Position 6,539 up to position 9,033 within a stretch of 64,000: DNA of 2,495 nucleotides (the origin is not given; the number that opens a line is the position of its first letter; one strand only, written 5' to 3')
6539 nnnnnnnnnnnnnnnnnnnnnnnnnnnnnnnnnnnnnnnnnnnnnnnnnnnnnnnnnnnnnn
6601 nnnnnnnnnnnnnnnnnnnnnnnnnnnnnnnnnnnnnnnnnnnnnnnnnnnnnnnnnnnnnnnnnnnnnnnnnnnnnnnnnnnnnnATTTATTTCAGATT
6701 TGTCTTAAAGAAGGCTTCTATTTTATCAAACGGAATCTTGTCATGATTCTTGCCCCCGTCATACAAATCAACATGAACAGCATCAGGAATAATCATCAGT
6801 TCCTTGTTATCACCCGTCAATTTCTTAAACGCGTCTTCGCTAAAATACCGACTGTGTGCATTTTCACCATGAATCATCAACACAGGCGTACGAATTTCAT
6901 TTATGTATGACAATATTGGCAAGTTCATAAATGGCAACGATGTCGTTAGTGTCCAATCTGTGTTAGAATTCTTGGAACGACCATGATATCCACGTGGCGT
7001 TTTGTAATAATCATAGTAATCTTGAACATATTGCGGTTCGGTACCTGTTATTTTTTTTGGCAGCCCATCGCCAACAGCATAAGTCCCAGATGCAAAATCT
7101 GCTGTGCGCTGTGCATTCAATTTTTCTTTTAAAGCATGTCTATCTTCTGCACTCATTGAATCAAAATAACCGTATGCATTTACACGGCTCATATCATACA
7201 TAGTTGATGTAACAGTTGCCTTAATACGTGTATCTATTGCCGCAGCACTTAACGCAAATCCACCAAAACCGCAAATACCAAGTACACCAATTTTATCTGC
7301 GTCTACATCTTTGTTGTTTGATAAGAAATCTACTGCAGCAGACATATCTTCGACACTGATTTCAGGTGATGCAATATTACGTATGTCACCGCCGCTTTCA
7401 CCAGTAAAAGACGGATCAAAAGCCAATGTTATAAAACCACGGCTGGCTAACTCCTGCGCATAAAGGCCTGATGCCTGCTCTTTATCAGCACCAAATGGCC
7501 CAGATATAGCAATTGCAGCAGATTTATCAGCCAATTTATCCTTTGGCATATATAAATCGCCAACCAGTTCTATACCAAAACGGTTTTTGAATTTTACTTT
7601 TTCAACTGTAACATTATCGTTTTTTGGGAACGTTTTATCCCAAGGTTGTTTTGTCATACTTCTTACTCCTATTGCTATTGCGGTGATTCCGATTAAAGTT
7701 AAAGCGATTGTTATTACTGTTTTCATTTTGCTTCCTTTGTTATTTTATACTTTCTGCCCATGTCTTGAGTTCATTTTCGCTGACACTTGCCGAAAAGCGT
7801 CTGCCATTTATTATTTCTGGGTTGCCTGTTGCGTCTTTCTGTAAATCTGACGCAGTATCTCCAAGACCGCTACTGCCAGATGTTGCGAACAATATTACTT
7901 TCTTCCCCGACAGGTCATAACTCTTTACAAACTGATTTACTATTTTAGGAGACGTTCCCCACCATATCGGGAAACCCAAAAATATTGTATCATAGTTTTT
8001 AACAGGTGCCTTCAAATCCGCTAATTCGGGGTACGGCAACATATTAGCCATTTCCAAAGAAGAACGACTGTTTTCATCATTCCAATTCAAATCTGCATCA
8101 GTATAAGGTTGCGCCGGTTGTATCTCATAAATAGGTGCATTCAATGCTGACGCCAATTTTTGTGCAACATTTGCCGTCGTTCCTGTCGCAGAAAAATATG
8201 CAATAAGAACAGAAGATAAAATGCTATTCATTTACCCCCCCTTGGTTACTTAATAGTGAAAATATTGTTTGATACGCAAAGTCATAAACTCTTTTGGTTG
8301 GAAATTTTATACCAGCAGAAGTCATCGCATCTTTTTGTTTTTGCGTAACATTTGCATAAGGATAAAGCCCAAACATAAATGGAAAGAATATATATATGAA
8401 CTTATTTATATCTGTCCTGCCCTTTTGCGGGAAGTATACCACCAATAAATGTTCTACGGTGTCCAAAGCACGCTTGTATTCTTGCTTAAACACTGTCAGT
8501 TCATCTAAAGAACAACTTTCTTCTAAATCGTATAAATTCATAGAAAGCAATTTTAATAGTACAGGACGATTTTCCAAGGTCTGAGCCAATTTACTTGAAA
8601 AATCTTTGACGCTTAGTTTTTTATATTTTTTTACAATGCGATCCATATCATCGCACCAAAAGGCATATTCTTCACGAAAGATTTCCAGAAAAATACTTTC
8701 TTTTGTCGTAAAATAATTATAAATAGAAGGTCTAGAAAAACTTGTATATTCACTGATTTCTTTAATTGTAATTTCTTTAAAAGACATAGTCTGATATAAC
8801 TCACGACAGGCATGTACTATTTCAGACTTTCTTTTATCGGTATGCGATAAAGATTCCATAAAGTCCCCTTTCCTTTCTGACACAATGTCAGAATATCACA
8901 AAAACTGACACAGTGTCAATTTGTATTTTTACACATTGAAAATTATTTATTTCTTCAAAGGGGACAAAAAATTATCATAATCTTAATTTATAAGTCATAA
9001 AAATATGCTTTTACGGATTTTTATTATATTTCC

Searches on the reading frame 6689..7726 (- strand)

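Call 7: search_protein_families(library=pfam, proteins=[window:6689-7726:-])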
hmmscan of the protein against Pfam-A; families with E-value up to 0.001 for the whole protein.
window:6689-7726:- (345 aa): 7 families
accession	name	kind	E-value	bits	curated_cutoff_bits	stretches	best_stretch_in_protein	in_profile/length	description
PF02129.25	Peptidase_S15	-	3.1e-09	37.4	23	1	51-311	2-254/262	X-Pro dipeptidyl-peptidase (S15 family)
PF12740.14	PETase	-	4.9e-06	26.6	28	1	55-181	41-162/263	PET hydrolase-like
PF01738.24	DLH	-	6.5e-06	26.3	21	1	123-172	76-125/217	Dienelactone hydrolase family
PF12146.15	Hydrolase_4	-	1.3e-05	25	27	0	89-152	23-84/239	Serine aminopeptidase, S33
PF00326.27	Peptidase_S9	-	1.7e-05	24.9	22.6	0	90-164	7-83/213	Prolyl oligopeptidase family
PF00561.26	Abhydrolase_1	-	0.00017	21.8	25.8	1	90-324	20-244/245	alpha/beta hydrolase fold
PF20434.5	BD-FAE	-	0.00097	19.1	26.8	0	57-172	2-119/215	BD-FAE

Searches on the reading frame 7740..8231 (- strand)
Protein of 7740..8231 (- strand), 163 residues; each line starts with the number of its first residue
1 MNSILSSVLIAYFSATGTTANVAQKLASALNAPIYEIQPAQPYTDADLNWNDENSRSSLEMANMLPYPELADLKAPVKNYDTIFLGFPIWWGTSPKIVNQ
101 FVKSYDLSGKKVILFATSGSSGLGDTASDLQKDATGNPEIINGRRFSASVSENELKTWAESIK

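Call 7: search_protein_families(library=pfam, proteins=[window:7740-8231:-])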
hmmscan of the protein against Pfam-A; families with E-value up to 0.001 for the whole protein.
window:7740-8231:- (163 aa): 4 families
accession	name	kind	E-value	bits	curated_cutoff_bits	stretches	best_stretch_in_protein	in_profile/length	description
PF12682.12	Flavodoxin_4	-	7.1e-53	178.7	24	1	8-161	2-154/155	Flavodoxin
PF12724.12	Flavodoxin_5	-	9.7e-10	39.4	27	1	75-120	39-86/145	Flavodoxin domain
PF12641.12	Flavodoxin_3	-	2.2e-07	31.3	27.5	1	69-122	30-81/160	Flavodoxin domain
PF02525.22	Flavodoxin_2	-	0.00017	21.8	27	0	35-103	29-101/198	Flavodoxin-like fold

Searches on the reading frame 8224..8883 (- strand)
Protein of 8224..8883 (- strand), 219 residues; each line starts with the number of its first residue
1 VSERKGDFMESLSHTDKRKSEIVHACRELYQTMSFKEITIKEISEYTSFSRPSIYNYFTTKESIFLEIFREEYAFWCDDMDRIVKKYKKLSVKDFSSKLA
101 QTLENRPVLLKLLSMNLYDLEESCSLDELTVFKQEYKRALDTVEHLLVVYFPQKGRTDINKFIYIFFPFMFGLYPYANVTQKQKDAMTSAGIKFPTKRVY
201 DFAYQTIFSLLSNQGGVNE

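Call 7: search_protein_families(library=pfam, proteins=[window:8224-8883:-])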
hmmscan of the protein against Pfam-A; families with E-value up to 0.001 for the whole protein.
window:8224-8883:- (219 aa): 2 families
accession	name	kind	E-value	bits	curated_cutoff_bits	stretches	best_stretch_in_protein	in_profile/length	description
PF17929.6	TetR_C_34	-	4.9e-13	49.7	26.3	1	95-193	2-100/120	Tetracyclin repressor-like, C-terminal domain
PF00440.29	TetR_N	-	1.3e-07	31.7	24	1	22-68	1-47/47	Bacterial regulatory proteins, tetR family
